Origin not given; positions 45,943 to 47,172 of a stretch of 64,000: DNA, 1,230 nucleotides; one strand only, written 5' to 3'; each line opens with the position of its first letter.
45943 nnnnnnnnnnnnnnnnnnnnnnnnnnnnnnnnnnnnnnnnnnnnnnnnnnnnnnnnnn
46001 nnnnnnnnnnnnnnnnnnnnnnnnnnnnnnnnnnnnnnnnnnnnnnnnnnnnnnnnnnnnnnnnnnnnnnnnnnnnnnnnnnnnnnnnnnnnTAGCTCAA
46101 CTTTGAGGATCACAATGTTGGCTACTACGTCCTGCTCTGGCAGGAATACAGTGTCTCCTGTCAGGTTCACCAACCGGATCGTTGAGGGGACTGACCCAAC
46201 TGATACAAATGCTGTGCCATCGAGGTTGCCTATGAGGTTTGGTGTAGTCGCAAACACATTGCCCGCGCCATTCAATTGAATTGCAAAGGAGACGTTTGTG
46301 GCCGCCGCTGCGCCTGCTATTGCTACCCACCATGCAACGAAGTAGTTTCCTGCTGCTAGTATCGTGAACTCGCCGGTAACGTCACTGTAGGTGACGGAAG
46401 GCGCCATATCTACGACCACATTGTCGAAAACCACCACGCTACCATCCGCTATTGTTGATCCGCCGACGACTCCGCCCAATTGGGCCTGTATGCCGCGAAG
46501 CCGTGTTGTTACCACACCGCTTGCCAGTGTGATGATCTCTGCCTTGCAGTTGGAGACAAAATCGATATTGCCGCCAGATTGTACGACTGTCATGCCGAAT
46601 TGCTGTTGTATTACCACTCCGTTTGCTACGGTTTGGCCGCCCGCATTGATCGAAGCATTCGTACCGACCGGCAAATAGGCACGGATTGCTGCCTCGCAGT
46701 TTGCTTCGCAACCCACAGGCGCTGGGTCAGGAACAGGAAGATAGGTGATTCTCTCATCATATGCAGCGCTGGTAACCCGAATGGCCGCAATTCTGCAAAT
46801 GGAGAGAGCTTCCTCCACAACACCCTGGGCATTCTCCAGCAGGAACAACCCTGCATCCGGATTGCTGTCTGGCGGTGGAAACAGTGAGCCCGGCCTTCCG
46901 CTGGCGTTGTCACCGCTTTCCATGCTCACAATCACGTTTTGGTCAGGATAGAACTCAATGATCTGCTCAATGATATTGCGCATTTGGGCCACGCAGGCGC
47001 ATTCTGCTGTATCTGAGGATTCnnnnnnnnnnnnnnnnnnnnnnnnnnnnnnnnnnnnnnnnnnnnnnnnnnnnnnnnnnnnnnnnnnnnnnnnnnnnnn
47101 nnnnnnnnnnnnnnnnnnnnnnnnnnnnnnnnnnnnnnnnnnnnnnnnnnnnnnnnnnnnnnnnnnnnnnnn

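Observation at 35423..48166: Collagen-like (GPT)n / C1q-like protein gene heading a 12.7-kb operon for an unusual CDP-sugar: candidate dedicated glycosylation system for a spore-surface or filament glycoprotein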

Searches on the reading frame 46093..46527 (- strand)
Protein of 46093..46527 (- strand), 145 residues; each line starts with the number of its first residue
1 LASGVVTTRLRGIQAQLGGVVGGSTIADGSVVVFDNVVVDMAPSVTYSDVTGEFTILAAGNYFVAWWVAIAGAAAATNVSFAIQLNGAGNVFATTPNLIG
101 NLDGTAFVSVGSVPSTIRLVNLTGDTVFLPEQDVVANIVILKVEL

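Call 20: find_homologous_proteins(query=window:46093-46527:-, max_evalue=0.01)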
Query seq(145 aa) (145 aa): 5 proteins with E <= 0.01 among 200 candidates.
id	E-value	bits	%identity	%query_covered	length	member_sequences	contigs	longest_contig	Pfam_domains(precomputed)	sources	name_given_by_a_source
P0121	5.4e-30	122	51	93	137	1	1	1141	-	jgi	jgi:hypothetical protein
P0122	6.2e-28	116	51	78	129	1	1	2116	PF18573.8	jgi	-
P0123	7.9e-28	115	51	78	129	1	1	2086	PF18573.8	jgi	-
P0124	1.5e-27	114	52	79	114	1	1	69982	PF18573.8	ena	-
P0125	2.2e-19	88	40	92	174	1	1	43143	PF18573.8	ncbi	-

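Call 26: search_protein_families(library=pfam, alignment_id=A2, max_evalue=1)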
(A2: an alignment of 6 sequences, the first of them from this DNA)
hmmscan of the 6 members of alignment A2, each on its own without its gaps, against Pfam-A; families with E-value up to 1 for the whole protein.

A. member 1, seq(145 aa): 1 family
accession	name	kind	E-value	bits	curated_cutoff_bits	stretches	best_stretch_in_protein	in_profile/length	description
PF00386.27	C1q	-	0.0052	17.4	23.7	1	29-89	16-71/127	C1q domain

B. families by the number of members that match (of 6 scanned): 5 families
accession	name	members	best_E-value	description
PF00386.27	C1q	6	3.1e-05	C1q domain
PF18573.7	BclA_C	4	2.7e-09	BclA C-terminal domain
PF14492.12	EFG_III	1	0.008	Elongation Factor G, domain III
PF10604.15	Polyketide_cyc2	1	0.013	Polyketide cyclase / dehydrase and lipid transport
PF25699.1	AcrF8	1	0.018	Anti-CRISPR protein AcrF8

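Call 30: predict_structure(alignment_id=A2)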
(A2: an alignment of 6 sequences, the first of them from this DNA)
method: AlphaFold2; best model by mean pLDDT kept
length: 145 residues; sequences in the alignment: 6
mean_pLDDT: 87.1   pTM: 0.83
mean pLDDT of the five models: 87.1, 82.2, 80.0, 70.5, 67.8
residues with pLDDT >= 90: 91; 70-90: 39; 50-70: 13; < 50: 2
segments of 3 or more residues with pLDDT < 50: none
pLDDT, mean of each block of 10 residues (from residue 1): 54 88 89 90 88 93 93 91 86 80 91 94 93 92 79
secondary structure, 60 per line:
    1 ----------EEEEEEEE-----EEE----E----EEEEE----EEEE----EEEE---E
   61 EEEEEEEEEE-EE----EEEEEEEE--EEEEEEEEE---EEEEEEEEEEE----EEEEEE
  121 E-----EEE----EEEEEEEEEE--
elements in order: E11-18 E24-26 E36-40 E45-48 E53-56 E60-70 E78-85 E88-96 E100-110 E115-121 E127-129 E134-143

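Call 36: fold_search(model_id=the predicted structure, library=pdb)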
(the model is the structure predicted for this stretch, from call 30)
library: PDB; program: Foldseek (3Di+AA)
matches with E <= 10: 1757; with E <= 0.001: 264
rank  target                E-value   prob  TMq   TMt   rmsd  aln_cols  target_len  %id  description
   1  9h38_R                4.1e-12  1.00  0.80  0.82   2.0       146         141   24  C-terminal domain of the F-ENA tip fibrillum F-BclA from Bacillus thuringiensis (released 2025-03-12)
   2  9h38_L                6.9e-12  1.00  0.80  0.83   1.9       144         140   24  C-terminal domain of the F-ENA tip fibrillum F-BclA from Bacillus thuringiensis (released 2025-03-12)
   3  9h38_A                7.7e-12  1.00  0.79  0.82   2.2       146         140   23  C-terminal domain of the F-ENA tip fibrillum F-BclA from Bacillus thuringiensis (released 2025-03-12)
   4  9h38_K                1.0e-11  1.00  0.79  0.83   2.2       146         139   24  C-terminal domain of the F-ENA tip fibrillum F-BclA from Bacillus thuringiensis (released 2025-03-12)
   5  9h38_B                1.1e-11  1.00  0.79  0.84   2.1       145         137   24  C-terminal domain of the F-ENA tip fibrillum F-BclA from Bacillus thuringiensis (released 2025-03-12)
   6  9h38_S                2.8e-11  1.00  0.78  0.82   2.5       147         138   24  C-terminal domain of the F-ENA tip fibrillum F-BclA from Bacillus thuringiensis (released 2025-03-12)
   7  9h38_M                4.4e-11  1.00  0.79  0.84   1.8       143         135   24  C-terminal domain of the F-ENA tip fibrillum F-BclA from Bacillus thuringiensis (released 2025-03-12)
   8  3tyj                  7.0e-11  1.00  0.79  0.84   2.1       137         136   22  Bacillus collagen-like protein of anthracis P159S mutant (released 2012-03-14)
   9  2z5w                  7.0e-11  1.00  0.79  0.84   2.5       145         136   23  tBclA, a recombinant spore surface protein from Bacillus anthracis (released 2008-04-22)
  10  2r6q                  9.4e-11  1.00  0.80  0.84   2.7       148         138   22  Crystal Structure of BclA-island Construct (released 2009-03-10)
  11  1wck                  9.9e-11  1.00  0.78  0.83   2.5       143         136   22  Crystal structure of the C-terminal domain of BclA, the major antigen of the exosporium of the Bacillus anthracis spore. (released 2005-10-25)
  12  3twi_A                6.0e-10  1.00  0.81  0.86   2.2       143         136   22  Variable Lymphocyte Receptor Recognition of the Immunodominant Glycoprotein of Bacillus anthracis Spores (released 2012-03-14)
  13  1rj7_K                3.4e-09  1.00  0.73  0.73   3.2       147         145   13  Crystal structure of EDA-A1 (released 2003-12-09)
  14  1rj7_E                1.3e-08  1.00  0.69  0.67   4.2       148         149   14  Crystal structure of EDA-A1 (released 2003-12-09)
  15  9lkk_C                1.4e-08  1.00  0.74  0.81   2.4       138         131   15  Crystal structure of C1ql1-gC1q hexamer (released 2025-12-17)
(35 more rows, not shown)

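Call 40: find_encoding_contigs(protein=P0125, flank=10000, max_places=2)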
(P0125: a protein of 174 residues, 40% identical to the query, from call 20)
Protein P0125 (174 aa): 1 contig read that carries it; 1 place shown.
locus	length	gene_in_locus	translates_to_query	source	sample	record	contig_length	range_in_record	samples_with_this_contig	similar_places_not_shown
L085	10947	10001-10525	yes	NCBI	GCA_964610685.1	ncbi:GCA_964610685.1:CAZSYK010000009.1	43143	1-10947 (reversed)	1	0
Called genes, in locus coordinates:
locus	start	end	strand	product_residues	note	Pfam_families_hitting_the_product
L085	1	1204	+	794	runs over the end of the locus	-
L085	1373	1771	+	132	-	-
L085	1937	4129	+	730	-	PF18998:Flg_new_2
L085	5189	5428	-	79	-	-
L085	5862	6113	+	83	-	-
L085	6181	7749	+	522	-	-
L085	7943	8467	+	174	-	PF18573:BclA_C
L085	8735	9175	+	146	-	-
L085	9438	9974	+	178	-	PF18573:BclA_C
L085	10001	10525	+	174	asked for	PF18573:BclA_C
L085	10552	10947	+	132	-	?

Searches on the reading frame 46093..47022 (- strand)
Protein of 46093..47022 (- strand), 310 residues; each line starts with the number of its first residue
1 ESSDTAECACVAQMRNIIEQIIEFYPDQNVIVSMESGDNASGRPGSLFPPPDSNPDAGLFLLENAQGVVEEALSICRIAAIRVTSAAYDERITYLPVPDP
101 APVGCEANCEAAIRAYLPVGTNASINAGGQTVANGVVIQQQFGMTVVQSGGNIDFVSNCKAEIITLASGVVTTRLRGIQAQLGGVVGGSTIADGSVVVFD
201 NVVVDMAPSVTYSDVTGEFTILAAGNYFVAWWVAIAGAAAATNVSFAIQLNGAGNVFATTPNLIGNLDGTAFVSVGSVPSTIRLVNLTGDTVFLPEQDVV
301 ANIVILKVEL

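Call 9: search_protein_families(library=pfam, proteins=[window:46093-47022:-], max_evalue=10)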
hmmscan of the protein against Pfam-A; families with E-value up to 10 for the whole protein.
seq(310 aa): 1 family
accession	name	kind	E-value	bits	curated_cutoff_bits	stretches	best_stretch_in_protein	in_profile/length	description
PF00386.27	C1q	-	0.021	15.5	23.7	1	194-252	16-69/127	C1q domain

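Call 10: search_solved_structures(query=window:46093-47022:-, max_evalue=10, show_alignments=2)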
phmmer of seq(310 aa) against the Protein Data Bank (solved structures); distinct sequences matched with E-value up to 10: 3.
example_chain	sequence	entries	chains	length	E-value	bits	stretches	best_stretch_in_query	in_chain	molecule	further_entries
1b80_A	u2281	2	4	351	0.53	13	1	184-263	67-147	PROTEIN (RECOMBINANT LIGNIN PEROXIDASE H8) | PROTEIN (LIGNIN PEROXIDASE)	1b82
1lga_A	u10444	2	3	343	0.54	13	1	184-262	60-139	LIGNIN PEROXIDASE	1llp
1b85_A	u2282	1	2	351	0.54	13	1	184-263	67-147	Ligninase H8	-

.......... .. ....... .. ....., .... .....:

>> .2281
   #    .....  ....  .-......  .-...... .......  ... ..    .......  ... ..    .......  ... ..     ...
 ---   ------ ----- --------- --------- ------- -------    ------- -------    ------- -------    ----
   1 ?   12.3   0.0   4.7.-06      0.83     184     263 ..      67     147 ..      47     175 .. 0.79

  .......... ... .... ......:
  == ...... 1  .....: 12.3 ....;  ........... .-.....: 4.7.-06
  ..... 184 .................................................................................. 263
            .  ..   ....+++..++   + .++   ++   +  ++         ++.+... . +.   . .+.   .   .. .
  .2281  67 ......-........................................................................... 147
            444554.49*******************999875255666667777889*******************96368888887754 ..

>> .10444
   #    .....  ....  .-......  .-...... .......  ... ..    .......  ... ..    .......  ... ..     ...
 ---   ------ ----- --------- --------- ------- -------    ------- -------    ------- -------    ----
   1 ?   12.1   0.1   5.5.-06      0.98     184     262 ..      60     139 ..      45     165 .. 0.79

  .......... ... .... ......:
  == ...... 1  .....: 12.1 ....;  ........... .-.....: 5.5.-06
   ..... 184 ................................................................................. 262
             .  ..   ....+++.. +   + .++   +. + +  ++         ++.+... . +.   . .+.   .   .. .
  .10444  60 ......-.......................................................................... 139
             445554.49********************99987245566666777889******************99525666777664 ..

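Call 12: find_homologous_proteins(query=window:46093-47022:-)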
Query seq(310 aa) (310 aa): 126 proteins with E <= 0.001 among 8000 candidates; the best 120 are listed.
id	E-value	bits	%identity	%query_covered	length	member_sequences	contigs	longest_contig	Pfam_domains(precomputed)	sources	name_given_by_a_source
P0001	1.5e-185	634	100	96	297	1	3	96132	-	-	-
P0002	4.4e-67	245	69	54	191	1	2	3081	-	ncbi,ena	-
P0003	1.2e-62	230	65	53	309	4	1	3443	PF01391.24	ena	-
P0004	2.4e-62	229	68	52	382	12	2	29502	PF01391.24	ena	-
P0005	4.2e-62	228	66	53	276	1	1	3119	PF01391.24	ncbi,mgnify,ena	mgnify:CR=1 FL=1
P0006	6.0e-62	228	66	53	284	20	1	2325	-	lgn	-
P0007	6.7e-62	228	68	51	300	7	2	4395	PF01391.24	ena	-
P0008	7.5e-62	228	66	53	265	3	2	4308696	PF01391.24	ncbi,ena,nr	ncbi:hypothetical protein CE91St41_29210 [Oscillospiraceae bacterium]|nr:hypothetical protein CE91St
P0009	1.2e-61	227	68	52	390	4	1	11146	PF01391.24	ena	-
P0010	3.8e-61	225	67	52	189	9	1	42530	-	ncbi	ncbi:MAG: hypothetical protein ACI31R_04915 [Bacilli bacterium]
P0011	5.3e-61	225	66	53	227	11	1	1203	-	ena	-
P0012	5.8e-61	225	63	53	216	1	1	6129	-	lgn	-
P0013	1.4e-60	223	65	53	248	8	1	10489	PF01391.24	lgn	-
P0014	1.6e-60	223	65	52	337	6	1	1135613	PF01391.24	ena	-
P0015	1.8e-60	223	65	53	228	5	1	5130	-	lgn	-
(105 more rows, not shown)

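Call 14: find_encoding_contigs(protein=P0001, flank=10000, max_places=6)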
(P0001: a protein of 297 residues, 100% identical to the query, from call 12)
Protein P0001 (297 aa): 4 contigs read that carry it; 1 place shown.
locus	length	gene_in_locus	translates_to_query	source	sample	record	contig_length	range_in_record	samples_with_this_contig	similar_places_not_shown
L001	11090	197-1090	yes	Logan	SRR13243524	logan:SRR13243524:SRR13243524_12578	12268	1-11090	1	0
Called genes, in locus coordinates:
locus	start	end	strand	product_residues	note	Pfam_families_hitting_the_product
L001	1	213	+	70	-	?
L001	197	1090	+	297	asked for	-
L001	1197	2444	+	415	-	PF13641:Glyco_tranf_2_3, PF00535:Glycos_transf_2, PF10111:Glyco_tranf_2_2 (faint)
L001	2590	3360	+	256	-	PF00483:NTP_transferase, PF12804:NTP_transf_3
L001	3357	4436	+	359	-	PF01370:Epimerase, PF04321:RmlD_sub_bind (weak), PF07993:NAD_binding_4 (faint), PF16363:GDP_Man_Dehyd, PF02719:Polysacc_synt_2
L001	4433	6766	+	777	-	PF02776:TPP_enzyme_N, PF00205:TPP_enzyme_M, PF02775:TPP_enzyme_C, PF13302:Acetyltransf_3, PF00583:Acetyltransf_1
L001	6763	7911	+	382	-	PF00155:Aminotran_1_2, PF12897:Asp_aminotransf (faint), PF01041:DegT_DnrJ_EryC1, PF01053:Cys_Met_Meta_PP (weak)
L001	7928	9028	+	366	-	PF01041:DegT_DnrJ_EryC1, PF00155:Aminotran_1_2 (weak), PF01053:Cys_Met_Meta_PP (weak), PF00266:Aminotran_5, PF01212:Beta_elim_lyase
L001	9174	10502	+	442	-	PF01041:DegT_DnrJ_EryC1, PF01212:Beta_elim_lyase (weak)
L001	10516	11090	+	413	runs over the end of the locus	PF13641:Glyco_tranf_2_3, PF00535:Glycos_transf_2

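Call 38: find_encoding_contigs(protein=P0008, flank=10000, max_places=2)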
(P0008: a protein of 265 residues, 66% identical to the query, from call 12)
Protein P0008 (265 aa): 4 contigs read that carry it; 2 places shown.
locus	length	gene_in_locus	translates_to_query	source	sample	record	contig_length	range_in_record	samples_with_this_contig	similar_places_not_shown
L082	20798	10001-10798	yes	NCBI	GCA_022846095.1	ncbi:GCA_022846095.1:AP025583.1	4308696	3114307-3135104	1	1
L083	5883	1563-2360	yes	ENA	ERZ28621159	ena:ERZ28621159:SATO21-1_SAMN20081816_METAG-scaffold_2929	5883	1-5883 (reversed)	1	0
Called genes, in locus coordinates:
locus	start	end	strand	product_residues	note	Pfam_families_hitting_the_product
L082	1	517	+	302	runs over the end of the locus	PF08239:SH3_3, PF00018:SH3_1 (faint), PF06347:SH3_4, PF08239:SH3_3, PF00877:NLPC_P60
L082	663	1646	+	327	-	PF00892:EamA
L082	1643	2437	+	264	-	PF13489:Methyltransf_23 (weak), PF08241:Methyltransf_11, PF08242:Methyltransf_12 (weak), PF13649:Methyltransf_25, PF13847:Methyltransf_31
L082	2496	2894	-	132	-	-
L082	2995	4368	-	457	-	PF01554:MatE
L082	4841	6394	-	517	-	PF00239:Resolvase, PF07508:Recombinase, PF13408:Zn_ribbon_recom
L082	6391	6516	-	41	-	-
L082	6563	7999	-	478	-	PF01266:DAO, PF04324:Fer2_BFD (weak)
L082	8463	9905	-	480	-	PF00206:Lyase_1, PF10415:FumaraseC_C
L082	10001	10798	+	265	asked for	PF01391:Collagen (weak)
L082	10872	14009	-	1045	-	-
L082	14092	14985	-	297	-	PF04055:Radical_SAM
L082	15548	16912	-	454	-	-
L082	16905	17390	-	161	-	PF04542:Sigma70_r2, PF08281:Sigma70_r4_2, PF04545:Sigma70_r4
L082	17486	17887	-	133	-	PF04138:GtrA_DPMS_TM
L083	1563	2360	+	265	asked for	PF01391:Collagen (weak)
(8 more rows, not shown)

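Call 39: find_encoding_contigs(protein=P0014, flank=10000, max_places=2)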
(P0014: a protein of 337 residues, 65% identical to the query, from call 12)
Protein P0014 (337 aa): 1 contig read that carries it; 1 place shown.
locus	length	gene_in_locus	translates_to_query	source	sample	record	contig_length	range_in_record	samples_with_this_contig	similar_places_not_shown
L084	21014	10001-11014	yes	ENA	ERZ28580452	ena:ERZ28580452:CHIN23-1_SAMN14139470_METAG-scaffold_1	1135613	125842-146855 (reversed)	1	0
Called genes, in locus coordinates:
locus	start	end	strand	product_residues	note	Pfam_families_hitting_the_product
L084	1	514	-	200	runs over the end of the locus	PF04233:Phage_Mu_F, PF00545:Ribonuclease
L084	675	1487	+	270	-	-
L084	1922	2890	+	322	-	-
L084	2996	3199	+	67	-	-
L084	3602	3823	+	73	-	-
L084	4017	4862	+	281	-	PF14594:Sipho_Gp37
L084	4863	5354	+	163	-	-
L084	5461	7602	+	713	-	PF00041:fn3 (faint), PF22633:F5_F8_type_C_2 (faint)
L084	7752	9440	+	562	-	PF00239:Resolvase, PF07508:Recombinase, PF13408:Zn_ribbon_recom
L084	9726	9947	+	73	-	-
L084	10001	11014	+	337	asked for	PF01391:Collagen (faint)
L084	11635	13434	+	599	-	-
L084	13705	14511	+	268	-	-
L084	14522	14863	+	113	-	PF18573:BclA_C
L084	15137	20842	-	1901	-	PF25788:Ig_Rha78A_N, PF08531:Bac_rhamnosid_N, PF05592:Bac_rhamnosid, PF17389:Bac_rhamnosid6H, PF17390:Bac_rhamnosid_C, PF00754:F5_F8_type_C, PF22633:F5_F8_type_C_2, PF07554:FIVAR, +1 more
